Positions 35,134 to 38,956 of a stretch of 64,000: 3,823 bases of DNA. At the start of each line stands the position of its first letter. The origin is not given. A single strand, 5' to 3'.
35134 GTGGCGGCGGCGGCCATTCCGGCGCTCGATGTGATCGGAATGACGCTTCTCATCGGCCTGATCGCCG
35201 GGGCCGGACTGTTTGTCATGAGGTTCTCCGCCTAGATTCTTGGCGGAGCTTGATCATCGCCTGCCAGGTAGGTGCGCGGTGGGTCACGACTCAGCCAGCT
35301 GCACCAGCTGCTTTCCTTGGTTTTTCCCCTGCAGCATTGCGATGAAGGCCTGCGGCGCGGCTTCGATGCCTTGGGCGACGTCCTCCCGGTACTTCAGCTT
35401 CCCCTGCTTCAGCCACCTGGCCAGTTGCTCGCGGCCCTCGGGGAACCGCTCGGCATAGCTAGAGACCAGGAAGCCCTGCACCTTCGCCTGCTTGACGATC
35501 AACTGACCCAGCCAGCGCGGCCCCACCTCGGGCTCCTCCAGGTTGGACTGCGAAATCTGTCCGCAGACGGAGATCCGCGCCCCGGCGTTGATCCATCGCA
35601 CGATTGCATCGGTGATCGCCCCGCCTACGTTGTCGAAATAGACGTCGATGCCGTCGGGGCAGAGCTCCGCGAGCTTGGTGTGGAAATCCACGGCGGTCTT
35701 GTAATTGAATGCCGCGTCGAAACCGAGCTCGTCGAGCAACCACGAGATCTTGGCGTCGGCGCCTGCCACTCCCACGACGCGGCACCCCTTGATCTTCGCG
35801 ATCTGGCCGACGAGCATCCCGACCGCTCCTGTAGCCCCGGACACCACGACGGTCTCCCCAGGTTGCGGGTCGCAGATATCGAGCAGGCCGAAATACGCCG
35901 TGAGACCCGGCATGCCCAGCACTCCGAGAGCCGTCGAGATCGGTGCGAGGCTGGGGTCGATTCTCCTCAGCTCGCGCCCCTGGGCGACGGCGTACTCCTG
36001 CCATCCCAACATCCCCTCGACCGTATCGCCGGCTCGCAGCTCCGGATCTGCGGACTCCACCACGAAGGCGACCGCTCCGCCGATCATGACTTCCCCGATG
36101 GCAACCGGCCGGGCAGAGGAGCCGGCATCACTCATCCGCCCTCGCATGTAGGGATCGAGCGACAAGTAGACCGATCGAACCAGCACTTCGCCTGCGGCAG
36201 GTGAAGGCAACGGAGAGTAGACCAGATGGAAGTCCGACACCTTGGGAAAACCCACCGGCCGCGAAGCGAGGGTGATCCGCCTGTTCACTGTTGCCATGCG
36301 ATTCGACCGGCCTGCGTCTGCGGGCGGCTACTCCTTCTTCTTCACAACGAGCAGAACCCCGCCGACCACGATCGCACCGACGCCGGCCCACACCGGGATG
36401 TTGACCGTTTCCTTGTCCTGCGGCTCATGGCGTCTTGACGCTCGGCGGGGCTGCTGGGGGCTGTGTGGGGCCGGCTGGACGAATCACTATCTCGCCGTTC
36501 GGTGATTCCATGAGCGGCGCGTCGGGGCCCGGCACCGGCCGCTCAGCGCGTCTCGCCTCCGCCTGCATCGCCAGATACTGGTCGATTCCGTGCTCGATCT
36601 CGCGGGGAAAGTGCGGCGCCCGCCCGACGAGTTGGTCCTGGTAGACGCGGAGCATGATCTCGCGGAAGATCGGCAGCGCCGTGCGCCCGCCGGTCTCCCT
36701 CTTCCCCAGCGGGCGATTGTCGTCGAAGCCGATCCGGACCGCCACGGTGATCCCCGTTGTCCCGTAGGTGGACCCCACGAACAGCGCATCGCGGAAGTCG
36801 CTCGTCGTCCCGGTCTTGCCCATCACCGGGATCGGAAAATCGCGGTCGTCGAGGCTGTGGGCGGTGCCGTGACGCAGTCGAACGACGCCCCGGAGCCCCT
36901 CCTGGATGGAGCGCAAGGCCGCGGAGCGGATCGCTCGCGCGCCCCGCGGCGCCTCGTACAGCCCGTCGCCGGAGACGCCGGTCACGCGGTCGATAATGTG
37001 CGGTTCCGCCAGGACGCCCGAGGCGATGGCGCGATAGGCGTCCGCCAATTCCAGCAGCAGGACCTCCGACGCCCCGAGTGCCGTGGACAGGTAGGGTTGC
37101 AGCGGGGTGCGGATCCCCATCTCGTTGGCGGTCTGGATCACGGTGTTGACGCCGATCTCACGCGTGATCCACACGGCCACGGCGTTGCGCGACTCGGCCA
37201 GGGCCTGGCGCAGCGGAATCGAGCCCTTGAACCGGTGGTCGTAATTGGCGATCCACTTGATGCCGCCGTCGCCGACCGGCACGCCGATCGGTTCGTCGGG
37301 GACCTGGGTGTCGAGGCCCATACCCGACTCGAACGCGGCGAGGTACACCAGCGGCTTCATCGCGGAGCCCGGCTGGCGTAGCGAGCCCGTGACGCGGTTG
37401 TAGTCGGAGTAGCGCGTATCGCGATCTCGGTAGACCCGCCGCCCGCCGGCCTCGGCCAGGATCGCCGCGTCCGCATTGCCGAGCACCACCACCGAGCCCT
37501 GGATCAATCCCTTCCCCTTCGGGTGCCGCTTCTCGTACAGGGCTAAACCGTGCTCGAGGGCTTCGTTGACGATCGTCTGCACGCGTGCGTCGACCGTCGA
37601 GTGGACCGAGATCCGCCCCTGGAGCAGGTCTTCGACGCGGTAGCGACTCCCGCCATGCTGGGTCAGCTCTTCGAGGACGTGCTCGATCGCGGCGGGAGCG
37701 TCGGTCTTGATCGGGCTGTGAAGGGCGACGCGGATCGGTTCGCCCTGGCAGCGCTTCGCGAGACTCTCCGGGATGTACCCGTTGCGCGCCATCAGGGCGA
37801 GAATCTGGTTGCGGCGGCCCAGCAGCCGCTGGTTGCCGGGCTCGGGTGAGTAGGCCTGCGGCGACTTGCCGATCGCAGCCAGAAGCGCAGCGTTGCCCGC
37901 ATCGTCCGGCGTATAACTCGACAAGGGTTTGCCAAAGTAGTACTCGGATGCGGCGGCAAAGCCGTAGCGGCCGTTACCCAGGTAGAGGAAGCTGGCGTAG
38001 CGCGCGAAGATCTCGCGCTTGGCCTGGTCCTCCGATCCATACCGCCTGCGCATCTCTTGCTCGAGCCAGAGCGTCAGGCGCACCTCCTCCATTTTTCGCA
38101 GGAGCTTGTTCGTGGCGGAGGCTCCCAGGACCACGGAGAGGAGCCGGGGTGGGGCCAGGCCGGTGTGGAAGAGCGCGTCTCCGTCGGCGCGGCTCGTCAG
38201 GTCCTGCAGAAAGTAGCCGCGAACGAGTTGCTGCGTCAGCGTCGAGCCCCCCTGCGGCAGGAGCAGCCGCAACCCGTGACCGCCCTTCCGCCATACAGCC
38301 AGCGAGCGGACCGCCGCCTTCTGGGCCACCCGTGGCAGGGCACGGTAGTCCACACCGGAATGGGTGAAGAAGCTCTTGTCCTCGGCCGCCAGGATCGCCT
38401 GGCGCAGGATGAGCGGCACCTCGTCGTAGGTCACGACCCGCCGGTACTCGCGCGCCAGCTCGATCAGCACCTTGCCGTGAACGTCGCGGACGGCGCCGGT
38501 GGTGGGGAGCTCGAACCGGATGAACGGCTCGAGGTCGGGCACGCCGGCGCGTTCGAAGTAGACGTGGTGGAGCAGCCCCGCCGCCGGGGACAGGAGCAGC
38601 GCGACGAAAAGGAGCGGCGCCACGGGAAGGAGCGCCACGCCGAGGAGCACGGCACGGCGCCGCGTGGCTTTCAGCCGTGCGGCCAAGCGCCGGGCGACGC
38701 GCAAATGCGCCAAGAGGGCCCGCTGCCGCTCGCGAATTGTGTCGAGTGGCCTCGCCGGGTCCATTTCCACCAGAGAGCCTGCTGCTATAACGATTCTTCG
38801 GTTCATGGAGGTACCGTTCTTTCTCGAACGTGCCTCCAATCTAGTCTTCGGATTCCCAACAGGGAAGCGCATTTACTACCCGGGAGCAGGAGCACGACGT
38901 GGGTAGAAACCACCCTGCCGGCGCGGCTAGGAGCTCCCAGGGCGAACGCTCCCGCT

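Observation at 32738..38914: Five copies of a conserved bipartite motif of about 50 bp upstream of stress-type genes (candidate regulon signature)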

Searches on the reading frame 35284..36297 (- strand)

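Call 10: search_protein_families(library=pfam, proteins=[window:35284-36297:-], max_evalue=0.01)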
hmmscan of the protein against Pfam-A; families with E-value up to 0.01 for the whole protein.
window:35284-36297:- (337 aa): 3 families
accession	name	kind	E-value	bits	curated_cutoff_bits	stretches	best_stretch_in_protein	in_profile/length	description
PF16884.10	ADH_N_2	-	7.8e-39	132.4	31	1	6-112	1-107/108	N-terminal domain of oxidoreductase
PF00107.32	ADH_zinc_N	-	1.9e-21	76.8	31.8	1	158-289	1-124/129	Zinc-binding dehydrogenase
PF13602.12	ADH_zinc_N_2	-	9.5e-13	49.7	27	1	191-330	1-132/134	Zinc-binding dehydrogenase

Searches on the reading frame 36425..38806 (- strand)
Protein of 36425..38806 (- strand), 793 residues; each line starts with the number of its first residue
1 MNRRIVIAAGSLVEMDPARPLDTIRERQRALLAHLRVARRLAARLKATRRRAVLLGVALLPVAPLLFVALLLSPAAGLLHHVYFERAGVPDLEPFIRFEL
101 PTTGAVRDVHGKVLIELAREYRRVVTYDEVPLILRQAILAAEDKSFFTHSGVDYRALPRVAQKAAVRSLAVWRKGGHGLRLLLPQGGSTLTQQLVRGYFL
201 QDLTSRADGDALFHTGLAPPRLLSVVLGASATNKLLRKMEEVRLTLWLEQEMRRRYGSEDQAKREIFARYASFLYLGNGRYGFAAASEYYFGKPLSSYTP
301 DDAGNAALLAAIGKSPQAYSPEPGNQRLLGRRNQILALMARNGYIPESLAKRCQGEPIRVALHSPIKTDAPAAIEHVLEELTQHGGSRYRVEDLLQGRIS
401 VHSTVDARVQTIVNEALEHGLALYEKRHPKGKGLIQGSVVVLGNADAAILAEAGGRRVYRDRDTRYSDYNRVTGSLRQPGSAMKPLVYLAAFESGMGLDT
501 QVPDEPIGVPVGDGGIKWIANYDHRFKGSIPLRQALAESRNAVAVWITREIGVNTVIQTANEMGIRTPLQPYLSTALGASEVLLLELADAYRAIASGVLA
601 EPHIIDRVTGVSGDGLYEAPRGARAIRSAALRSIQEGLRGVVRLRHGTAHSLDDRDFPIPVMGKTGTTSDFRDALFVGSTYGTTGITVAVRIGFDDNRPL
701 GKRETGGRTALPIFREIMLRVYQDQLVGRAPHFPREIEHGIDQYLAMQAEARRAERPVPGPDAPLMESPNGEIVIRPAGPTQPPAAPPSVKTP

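Call 10: search_protein_families(library=pfam, proteins=[window:36425-38806:-], max_evalue=0.01)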
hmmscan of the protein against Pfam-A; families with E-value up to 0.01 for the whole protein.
window:36425-38806:- (793 aa): 2 families
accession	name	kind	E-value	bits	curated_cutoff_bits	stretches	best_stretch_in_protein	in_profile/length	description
PF00912.28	Transgly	-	1.2e-32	113.2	27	1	111-339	2-177/178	Transglycosylase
PF00905.27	Transpeptidase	-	1.9e-26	93.4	22.1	1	437-718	1-298/299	Penicillin binding protein transpeptidase domain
